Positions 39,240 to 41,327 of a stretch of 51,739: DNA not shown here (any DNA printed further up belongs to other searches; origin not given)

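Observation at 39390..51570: Candidate undescribed ABC-dependent MurNAc / lactyl-ether-glycan scavenging locus (GH42-like - MurQ - MurK | DUF4434 - LplABC-type transporter - giant Ig/jelly-roll surface protein)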

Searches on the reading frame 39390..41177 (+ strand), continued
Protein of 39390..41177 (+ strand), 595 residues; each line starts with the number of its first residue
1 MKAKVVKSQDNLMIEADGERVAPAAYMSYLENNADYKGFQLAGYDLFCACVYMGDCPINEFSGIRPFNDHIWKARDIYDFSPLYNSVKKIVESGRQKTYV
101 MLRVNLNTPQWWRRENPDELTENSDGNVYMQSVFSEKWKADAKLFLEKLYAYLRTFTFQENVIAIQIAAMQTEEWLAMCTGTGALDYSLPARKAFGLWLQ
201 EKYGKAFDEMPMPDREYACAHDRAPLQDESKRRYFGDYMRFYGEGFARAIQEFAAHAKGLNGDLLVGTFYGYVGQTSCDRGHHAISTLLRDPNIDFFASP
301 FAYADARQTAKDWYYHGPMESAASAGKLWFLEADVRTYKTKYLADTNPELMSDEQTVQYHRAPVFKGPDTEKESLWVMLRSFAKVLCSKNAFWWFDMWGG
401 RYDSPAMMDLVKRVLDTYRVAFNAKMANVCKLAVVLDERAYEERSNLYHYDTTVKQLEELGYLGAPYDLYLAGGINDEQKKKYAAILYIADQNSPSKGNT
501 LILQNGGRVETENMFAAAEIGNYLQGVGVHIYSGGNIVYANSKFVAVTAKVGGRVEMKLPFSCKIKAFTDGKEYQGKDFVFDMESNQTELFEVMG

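Call 86: search_protein_families(library=pfam, proteins=[L018:3213-6737:+, L018:6884-9904:+, L018:12794-13336:+, L018:16597-17355:+, L018:17339-18676:+, L018:18680-19429:+, L018:19454-20413:+, L019:4423-8286:+, L014:13900-15483:+, L021:8118-9983:+], max_evalue=0.001)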
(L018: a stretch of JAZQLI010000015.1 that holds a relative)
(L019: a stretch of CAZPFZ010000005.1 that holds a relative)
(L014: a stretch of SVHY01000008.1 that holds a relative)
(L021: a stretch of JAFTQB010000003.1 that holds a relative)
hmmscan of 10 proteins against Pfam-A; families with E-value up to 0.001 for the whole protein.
L018:3213-6737:+ (1174 aa): 3 families
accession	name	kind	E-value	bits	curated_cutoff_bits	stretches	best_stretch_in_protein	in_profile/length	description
PF05342.19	Peptidase_M26_N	-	1.8e-12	47.5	27.7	2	914-984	184-249/250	M26 IgA1-specific Metallo-endopeptidase N-terminal region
PF21461.3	HL_N-beta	-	7.3e-09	35.7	27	1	162-195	11-44/57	Hyaluronate lyase, N-terminal beta-sheet domain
PF02368.24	Big_2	-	2.7e-06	27.7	22.8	1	51-119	7-77/79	Bacterial Ig-like domain (group 2)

L018:6884-9904:+ (1006 aa): 0 families

L018:12794-13336:+ (180 aa): 5 families
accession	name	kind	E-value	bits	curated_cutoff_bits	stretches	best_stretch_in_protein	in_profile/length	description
PF00583.31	Acetyltransf_1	-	7.5e-14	52.4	20.7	1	44-131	24-116/116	Acetyltransferase (GNAT) family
PF13508.13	Acetyltransf_7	-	3e-12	47.2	27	1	52-132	5-83/84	Acetyltransferase (GNAT) domain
PF13527.13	Acetyltransf_9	-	1.6e-11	44.7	25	1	10-132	2-125/127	Acetyltransferase (GNAT) domain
PF13673.13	Acetyltransf_10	-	6.7e-07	29.8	23.6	1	27-138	11-114/128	Acetyltransferase (GNAT) domain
PF14542.12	Acetyltransf_CG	-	9.2e-05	22.9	30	1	75-118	16-61/80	GCN5-related N-acetyl-transferase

L018:16597-17355:+ (252 aa): 1 family
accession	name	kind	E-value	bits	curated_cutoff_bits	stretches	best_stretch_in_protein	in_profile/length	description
PF16227.11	DUF4886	-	4.1e-65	219.6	26.7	1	7-236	1-236/242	Domain of unknown function (DUF4886)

L018:17339-18676:+ (445 aa): 2 families
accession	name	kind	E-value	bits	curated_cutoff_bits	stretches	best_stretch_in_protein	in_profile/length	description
PF16116.10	DUF4832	-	1.1e-22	81.3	29.2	1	289-415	64-201/216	Domain of unknown function (DUF4832)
PF02449.21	Glyco_hydro_42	-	5.3e-06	26.5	21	1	79-178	33-134/376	Beta-galactosidase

L018:18680-19429:+ (249 aa): 5 families
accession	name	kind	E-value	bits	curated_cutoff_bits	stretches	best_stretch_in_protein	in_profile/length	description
PF20434.5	BD-FAE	-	2.1e-20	73.6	26.8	1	17-122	1-111/215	BD-FAE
PF07859.19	Abhydrolase_3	-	6.3e-12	46.1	25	1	30-142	1-108/210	alpha/beta hydrolase fold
PF00135.34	COesterase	-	1.5e-05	24.6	27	1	17-119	88-202/515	Carboxylesterase family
PF02230.22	Abhydrolase_2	-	0.00034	20.9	23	0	98-179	103-181/217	Phospholipase/Carboxylesterase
PF00561.26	Abhydrolase_1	-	0.00058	20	25.8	1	29-194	2-154/245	alpha/beta hydrolase fold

L018:19454-20413:+ (319 aa): 2 families
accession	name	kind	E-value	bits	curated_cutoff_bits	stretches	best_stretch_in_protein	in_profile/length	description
PF03547.23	Mem_trans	-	4e-24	85.3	25.7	2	9-159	5-154/343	Membrane transport protein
PF01758.21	SBF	-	3.3e-05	24.1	24.3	1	207-316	8-115/191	Sodium Bile acid symporter family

L019:4423-8286:+ (1287 aa): 0 families

L014:13900-15483:+ (527 aa): 2 families
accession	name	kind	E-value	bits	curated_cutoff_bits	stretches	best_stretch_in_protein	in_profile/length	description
PF00251.26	Glyco_hydro_32N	-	5.2e-62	210.6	22.1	1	91-371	1-300/307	Glycosyl hydrolases family 32 N-terminal domain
PF16352.10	DUF4980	-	0.00025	21.3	28.9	1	2-66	8-72/109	Domain of unknown function (DUF4980)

L021:8118-9983:+ (621 aa): 2 families
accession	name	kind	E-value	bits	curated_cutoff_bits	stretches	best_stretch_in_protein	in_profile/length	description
PF21461.3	HL_N-beta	-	3.4e-08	33.6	27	0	139-175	13-46/57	Hyaluronate lyase, N-terminal beta-sheet domain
PF02368.24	Big_2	-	1.7e-07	31.5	22.8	0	233-275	29-72/79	Bacterial Ig-like domain (group 2)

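Call 100: search_protein_representatives(alignment_id=A2)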
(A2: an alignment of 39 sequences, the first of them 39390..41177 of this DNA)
Query: 39 sequences, 620 profile positions. Proteins with E-value up to 0.001 (for the whole library): 5872; up to 1e-10: 4040; up to 1e-30: 2622. The best 150 are listed.
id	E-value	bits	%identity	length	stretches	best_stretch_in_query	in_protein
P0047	1.0e-254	863.2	-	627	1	1-619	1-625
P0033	9.9e-241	817.1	-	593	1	1-619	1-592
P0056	8.0e-235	797.5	-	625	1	1-617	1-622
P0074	9.7e-233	790.7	-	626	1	1-618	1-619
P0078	3.0e-225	765.9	-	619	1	4-619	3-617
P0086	3.7e-216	735.9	-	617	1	12-619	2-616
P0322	4.9e-214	728.9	-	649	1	1-619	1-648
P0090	1.2e-206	704.5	-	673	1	3-618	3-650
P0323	1.8e-203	694.0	-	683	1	1-619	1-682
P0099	1.3e-201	687.8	-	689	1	2-619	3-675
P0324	1.9e-201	687.3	-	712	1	2-618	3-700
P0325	2.7e-191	653.8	-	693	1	1-619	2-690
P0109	4.3e-190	649.8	-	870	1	2-619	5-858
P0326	5.3e-190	649.5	-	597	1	1-618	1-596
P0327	9.3e-189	645.4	-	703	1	1-619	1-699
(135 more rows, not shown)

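Call 102: search_protein_families(library=ncbifam, proteins=[L004:13816-15630:+, L008:13725-14402:+, L008:12116-13738:+, L018:12794-13336:+], max_evalue=0.00001)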
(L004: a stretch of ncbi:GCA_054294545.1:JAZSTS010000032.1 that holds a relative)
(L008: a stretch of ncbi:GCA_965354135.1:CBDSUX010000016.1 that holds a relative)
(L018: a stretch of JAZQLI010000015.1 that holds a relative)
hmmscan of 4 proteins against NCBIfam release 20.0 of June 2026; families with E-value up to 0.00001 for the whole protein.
L004:13816-15630:+ (604 aa): 1 family
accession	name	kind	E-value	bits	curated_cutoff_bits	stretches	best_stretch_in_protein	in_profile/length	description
NF049879.1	AcerHdlse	equivalog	3e-17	62.3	950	1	32-514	44-541/657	aceric acid hydrolase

L008:13725-14402:+ (225 aa): 17 families
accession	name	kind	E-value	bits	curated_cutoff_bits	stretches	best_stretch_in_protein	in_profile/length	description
TIGR03992.1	Arch_glmU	subfamily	9.1e-39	133.4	292.1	1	28-198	215-389/393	bifunctional sugar-1-phosphate nucleotidylyltransferase/acetyltransferase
NF041173.1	Sug_nt_acttase_Thmprot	equivalog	5.3e-27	94.8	600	1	30-198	217-389/405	bifunctional sugar-1-phosphate nucleotidylyltransferase/acetyltransferase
TIGR03991.1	alt_bact_glmU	hypoth_equivalog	2.9e-22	79.5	225.3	1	59-197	202-339/394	UDP-N-acetylglucosamine diphosphorylase/glucosamine-1-phosphate N-acetyltransferase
NF010940.0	PRK14360.1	equivalog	3.5e-13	48.9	602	1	61-195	300-428/452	bifunctional UDP-N-acetylglucosamine diphosphorylase/glucosamine-1-phosphate N-acetyltransferase GlmU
TIGR01173.1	glmU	equivalog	6.4e-12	45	366.85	1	59-199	298-433/452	bifunctional UDP-N-acetylglucosamine diphosphorylase/glucosamine-1-phosphate N-acetyltransferase GlmU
NF010933.0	PRK14353.1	equivalog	4.6e-11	42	505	1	49-199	277-422/453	bifunctional UDP-N-acetylglucosamine diphosphorylase/glucosamine-1-phosphate N-acetyltransferase GlmU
NF010934.1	PRK14354.1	equivalog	9.5e-11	40.9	450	1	61-158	300-395/447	bifunctional UDP-N-acetylglucosamine diphosphorylase/glucosamine-1-phosphate N-acetyltransferase GlmU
NF010932.0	PRK14352.1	equivalog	1.1e-09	37.5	611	1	59-192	309-436/488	bifunctional UDP-N-acetylglucosamine diphosphorylase/glucosamine-1-phosphate N-acetyltransferase GlmU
NF010936.0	PRK14356.1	equivalog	1.4e-09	37.4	666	1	67-196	313-437/456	bifunctional UDP-N-acetylglucosamine diphosphorylase/glucosamine-1-phosphate N-acetyltransferase GlmU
NF002060.0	PRK00892.1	subfamily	1.7e-09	37.3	207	1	44-118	99-174/345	UDP-3-O-(3-hydroxymyristoyl)glucosamine N-acyltransferase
NF010938.0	PRK14358.1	equivalog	1.9e-08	33.3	500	1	68-147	315-393/481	bifunctional N-acetylglucosamine-1-phosphate uridyltransferase/glucosamine-1-phosphate acetyltransferase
TIGR01853.1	lipid_A_lpxD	equivalog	7.3e-08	31.7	242.5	1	46-129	92-176/325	UDP-3-O-(3-hydroxymyristoyl)glucosamine N-acyltransferase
NF010937.0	PRK14357.1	equivalog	2.5e-07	30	658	0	121-202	351-428/448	bifunctional UDP-N-acetylglucosamine diphosphorylase/glucosamine-1-phosphate N-acetyltransferase GlmU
NF006986.0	PRK09451.1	equivalog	5.3e-07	28.8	725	1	66-195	308-432/456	bifunctional UDP-N-acetylglucosamine diphosphorylase/glucosamine-1-phosphate N-acetyltransferase GlmU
NF010935.0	PRK14355.1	equivalog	9.7e-07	27.8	718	0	69-119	261-311/459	bifunctional UDP-N-acetylglucosamine diphosphorylase/glucosamine-1-phosphate N-acetyltransferase GlmU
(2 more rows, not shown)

L008:12116-13738:+ (540 aa): 12 families
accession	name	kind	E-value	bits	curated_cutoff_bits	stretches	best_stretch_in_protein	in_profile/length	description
TIGR01455.1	glmM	equivalog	2.8e-150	500.9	447.55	1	82-534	1-442/442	phosphoglucosamine mutase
TIGR03990.1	Arch_GlmM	equivalog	4.4e-86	289.5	439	1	80-531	2-443/444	phosphoglucosamine mutase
NF007088.0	PRK09542.1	equivalog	2.7e-47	161.8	618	1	125-533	47-454/456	phosphomannomutase/phosphoglucomutase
NF046027.1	PhglucPhmanMutPgmG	equivalog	2.5e-43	148.4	600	1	91-534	19-452/460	phosphoglucomutase/phosphomannomutase PgmG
NF011943.0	PRK15414.1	subfamily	1.3e-31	110.2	801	1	126-529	40-451/456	phosphomannomutase CpsG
NF041951.1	phage_RstR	subfamily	1.9e-14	53.9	80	1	1-66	1-66/108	RstR family transcriptional repressor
TIGR01132.1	pgm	equivalog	1.4e-11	43.6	778.05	1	72-441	32-422/546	phosphoglucomutase (alpha-D-glucose-1,6-bisphosphate-dependent)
NF005737.0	PRK07564.1-1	equivalog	9.5e-11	41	378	1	101-418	28-365/543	alpha-D-glucose phosphate-specific phosphoglucomutase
NF052239.1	antitox_spr1629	equivalog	2.4e-10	40.1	335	1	1-66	1-65/377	spr1629 family repressor/antitoxin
NF007257.0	PRK09706.1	subfamily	4.4e-08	33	101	1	2-63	5-66/135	transcriptional repressor DicA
TIGR03070.1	couple_hipB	subfamily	3.3e-07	30.2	71.65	1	3-54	3-54/58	type II toxin-antitoxin system Y4mF family antitoxin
NF003162.0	PRK04140.1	equivalog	4.9e-07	29.1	263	1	4-57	128-181/317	transcriptional regulator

L018:12794-13336:+ (180 aa): 0 families
